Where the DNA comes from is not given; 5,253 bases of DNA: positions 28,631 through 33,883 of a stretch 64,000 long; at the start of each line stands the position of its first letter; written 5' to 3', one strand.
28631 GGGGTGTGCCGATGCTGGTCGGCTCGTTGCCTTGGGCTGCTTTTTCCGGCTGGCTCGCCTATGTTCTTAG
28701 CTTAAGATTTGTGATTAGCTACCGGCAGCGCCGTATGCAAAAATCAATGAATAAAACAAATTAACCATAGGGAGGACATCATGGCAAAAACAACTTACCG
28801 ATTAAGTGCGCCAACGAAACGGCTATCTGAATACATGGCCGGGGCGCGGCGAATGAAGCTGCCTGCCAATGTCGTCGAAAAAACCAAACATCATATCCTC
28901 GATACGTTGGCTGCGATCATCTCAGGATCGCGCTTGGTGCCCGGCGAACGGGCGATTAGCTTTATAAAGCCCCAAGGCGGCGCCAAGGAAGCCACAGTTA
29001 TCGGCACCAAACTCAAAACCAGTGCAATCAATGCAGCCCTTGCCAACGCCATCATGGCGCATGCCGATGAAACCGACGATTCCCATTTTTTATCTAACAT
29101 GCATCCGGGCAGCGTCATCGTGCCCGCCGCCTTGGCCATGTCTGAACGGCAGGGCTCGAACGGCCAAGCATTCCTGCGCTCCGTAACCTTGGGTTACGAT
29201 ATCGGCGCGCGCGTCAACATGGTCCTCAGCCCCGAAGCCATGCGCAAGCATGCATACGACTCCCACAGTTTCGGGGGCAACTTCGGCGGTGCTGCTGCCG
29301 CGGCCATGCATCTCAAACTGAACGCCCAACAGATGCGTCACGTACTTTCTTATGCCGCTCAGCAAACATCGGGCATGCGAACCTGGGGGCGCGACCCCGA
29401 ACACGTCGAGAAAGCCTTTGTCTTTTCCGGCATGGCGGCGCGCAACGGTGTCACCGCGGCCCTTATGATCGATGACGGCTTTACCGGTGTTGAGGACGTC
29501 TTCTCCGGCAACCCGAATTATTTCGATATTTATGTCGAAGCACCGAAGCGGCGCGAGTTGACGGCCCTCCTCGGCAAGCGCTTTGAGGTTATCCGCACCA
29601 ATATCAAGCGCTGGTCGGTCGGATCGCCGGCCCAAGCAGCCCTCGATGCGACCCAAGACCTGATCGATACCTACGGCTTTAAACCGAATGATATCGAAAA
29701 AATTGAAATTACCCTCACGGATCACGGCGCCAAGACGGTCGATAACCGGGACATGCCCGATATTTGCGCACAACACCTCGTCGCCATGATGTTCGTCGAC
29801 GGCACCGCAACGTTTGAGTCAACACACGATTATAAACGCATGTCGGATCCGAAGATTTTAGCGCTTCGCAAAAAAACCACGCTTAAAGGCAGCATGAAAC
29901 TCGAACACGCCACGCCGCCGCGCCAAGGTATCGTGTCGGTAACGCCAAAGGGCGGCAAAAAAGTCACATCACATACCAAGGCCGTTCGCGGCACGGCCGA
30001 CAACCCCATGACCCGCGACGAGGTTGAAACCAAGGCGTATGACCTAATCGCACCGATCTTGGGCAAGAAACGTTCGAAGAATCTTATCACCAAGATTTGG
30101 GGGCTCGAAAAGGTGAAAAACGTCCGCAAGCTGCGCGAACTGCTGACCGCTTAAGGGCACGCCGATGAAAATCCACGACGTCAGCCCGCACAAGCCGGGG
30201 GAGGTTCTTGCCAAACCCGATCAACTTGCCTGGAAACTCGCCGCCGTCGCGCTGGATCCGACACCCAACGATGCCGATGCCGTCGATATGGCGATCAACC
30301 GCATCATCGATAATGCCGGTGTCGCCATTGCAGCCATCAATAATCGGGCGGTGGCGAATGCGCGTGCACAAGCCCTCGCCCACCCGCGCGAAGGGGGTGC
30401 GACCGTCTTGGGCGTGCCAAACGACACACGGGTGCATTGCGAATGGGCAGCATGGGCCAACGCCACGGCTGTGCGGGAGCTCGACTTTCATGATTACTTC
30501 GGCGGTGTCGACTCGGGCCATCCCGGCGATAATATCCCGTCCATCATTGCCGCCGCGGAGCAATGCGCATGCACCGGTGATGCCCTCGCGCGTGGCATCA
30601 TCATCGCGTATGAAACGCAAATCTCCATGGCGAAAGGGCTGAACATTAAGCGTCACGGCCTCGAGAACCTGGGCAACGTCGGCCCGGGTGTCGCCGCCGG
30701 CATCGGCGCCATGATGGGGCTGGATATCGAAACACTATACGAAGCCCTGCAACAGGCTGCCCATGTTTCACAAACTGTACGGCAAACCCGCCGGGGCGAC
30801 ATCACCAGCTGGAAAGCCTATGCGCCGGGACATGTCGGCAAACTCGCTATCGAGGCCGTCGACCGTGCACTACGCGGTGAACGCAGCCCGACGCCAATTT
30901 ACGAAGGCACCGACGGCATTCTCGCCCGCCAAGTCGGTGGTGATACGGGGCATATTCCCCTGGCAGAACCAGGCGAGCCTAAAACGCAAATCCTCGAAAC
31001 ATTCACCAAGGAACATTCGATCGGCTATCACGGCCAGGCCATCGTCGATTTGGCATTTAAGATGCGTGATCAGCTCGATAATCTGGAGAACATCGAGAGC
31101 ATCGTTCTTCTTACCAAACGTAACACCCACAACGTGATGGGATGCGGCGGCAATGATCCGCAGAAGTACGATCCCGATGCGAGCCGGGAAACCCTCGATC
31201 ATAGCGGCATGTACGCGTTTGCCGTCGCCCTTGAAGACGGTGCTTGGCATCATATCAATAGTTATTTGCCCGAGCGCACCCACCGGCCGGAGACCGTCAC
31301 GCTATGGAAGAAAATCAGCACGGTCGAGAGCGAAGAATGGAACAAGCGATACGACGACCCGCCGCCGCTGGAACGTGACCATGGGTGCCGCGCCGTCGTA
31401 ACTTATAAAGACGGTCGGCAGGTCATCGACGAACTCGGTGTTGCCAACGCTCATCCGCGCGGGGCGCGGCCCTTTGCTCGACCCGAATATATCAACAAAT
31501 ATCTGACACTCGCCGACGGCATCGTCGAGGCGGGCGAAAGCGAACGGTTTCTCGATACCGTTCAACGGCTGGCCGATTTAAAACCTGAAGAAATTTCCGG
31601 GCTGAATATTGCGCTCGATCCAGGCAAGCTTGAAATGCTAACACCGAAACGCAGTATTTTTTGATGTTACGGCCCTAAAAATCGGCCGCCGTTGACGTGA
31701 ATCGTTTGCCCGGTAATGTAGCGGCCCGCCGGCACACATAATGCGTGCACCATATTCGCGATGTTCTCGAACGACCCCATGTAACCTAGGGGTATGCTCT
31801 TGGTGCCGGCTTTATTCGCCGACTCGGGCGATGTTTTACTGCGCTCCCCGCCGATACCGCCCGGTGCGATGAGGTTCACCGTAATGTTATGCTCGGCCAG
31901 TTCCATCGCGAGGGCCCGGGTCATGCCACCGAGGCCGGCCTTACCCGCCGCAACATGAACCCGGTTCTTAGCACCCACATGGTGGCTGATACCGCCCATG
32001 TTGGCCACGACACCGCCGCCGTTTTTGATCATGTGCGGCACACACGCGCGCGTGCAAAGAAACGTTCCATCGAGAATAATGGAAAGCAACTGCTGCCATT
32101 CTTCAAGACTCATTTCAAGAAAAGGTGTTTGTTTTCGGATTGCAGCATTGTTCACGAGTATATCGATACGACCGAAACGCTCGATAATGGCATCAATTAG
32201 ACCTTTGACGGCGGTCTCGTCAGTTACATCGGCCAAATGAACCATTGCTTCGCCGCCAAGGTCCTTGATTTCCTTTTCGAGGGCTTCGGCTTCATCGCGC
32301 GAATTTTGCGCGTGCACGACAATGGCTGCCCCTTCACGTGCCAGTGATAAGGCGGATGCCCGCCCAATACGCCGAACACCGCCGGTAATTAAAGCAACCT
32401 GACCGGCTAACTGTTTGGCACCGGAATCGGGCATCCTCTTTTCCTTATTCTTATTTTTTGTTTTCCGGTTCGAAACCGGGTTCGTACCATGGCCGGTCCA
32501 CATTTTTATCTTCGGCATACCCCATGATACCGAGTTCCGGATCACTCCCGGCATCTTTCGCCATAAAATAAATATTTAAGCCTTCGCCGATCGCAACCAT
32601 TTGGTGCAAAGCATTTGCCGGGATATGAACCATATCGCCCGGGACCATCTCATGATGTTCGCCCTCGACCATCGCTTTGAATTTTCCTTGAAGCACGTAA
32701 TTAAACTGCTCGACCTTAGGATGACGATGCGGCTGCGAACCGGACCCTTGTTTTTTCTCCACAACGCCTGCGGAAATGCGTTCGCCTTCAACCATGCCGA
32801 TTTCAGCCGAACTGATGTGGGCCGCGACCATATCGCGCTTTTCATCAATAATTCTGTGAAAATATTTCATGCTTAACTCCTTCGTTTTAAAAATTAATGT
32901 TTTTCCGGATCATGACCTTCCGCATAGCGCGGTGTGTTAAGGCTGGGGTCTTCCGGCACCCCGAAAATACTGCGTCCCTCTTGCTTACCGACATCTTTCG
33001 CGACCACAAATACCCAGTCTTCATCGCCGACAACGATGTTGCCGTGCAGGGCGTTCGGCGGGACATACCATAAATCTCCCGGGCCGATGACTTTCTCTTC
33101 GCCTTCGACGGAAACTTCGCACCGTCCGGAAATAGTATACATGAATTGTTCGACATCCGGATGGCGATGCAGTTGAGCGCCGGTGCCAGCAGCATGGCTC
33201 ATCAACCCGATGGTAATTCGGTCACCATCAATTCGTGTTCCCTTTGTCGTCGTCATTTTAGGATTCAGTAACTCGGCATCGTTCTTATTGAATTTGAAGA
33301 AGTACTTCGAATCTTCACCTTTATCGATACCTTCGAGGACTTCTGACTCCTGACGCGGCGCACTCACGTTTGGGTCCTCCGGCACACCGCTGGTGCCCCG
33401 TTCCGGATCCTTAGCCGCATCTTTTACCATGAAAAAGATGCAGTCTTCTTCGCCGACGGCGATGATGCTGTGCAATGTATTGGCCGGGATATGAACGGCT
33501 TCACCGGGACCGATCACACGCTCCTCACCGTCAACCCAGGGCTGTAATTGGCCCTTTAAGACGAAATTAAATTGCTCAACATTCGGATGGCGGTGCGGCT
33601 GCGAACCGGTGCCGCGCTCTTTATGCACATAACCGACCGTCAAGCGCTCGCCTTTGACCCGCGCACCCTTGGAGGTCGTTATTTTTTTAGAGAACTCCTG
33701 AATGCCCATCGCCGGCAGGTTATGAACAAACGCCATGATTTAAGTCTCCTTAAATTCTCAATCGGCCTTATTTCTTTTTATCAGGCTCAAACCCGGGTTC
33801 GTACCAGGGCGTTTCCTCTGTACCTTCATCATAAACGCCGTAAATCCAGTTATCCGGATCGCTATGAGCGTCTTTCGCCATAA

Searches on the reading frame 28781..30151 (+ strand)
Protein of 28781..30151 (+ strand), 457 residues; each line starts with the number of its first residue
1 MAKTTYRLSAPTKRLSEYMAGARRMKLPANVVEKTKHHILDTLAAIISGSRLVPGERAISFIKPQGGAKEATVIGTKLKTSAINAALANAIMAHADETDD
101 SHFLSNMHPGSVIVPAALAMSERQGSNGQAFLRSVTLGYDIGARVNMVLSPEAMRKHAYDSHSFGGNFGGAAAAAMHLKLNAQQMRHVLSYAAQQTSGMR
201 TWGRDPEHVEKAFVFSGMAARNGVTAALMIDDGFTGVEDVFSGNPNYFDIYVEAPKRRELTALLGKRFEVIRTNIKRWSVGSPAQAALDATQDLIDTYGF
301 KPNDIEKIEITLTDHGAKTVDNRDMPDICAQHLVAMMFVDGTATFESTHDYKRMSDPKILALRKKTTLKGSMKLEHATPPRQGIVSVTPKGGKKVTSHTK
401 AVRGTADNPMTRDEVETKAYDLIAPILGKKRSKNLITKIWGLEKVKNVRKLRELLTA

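Call 47: search_protein_families(library=pfam, proteins=[window:28781-30151:+], max_evalue=0.0001)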
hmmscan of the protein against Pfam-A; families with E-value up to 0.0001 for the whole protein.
window:28781-30151:+ (457 aa): 2 families
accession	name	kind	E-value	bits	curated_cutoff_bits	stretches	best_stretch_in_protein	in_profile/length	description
PF03972.19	MmgE_PrpD_N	-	1.1e-57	195.6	32.1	1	14-255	2-239/244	MmgE/PrpD N-terminal domain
PF19305.4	MmgE_PrpD_C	-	1.7e-25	90.3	32.1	1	280-438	3-169/173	MmgE/PrpD C-terminal domain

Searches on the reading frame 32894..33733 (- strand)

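Call 30: search_protein_families(library=ncbifam, proteins=[window:32894-33733:-], max_evalue=1)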
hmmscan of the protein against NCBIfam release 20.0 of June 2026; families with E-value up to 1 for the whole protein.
window:32894-33733:- (279 aa): 13 families
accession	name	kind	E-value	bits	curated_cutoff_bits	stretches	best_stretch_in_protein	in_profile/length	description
TIGR03214.2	ura-cupin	equivalog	1.1e-10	41.4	200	2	180-232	55-109/249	(S)-ureidoglycine aminohydrolase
NF008376.0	PRK11171.1-5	equivalog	8.8e-09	34.9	338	2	40-106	78-144/278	(S)-ureidoglycine aminohydrolase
NF040771.1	AAH_UGLYAH2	exception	7.4e-08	31.9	350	2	40-105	73-138/267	bifunctional allantoicase/(S)-ureidoglycine aminohydrolase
NF049940.1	MandnitrLy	equivalog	8.9e-07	28.8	140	2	170-230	32-92/130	(R)-mandelonitrile lyase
NF008373.0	PRK11171.1-2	equivalog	6.3e-06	25.6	445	2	40-107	78-145/274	(S)-ureidoglycine aminohydrolase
TIGR04366.1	cupin_WbuC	subfamily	3.4e-05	23.7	42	1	39-106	42-117/132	WbuC family cupin fold metalloprotein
TIGR03404.1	bicupin_oxalic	subfamily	8.1e-05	21.9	254.2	1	178-257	72-154/367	bicupin, oxalate decarboxylase family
NF012004.0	PRK15460.1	equivalog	0.00052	18.8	859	2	165-230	382-442/478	mannose-1-phosphate guanyltransferase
NF050094.1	BetDgalsidMYCTU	equivalog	0.0082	16.3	175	1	28-99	33-103/113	beta-D-galactosidase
NF049978.1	AminoSalDhMabB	equivalog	0.012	15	650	0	196-245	271-320/351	5-aminosalicylate 1,2-dioxygenase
TIGR02272.1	gentisate_1_2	equivalog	0.016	14.2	442.1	0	182-244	91-153/336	gentisate 1,2-dioxygenase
NF009763.0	PRK13264.1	equivalog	0.093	12.7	220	1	189-232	51-97/178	3-hydroxyanthranilate 3,4-dioxygenase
NF008767.0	PRK11798.2-2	equivalog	0.099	12.5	182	0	147-175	40-68/131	ClpXP protease specificity-enhancing factor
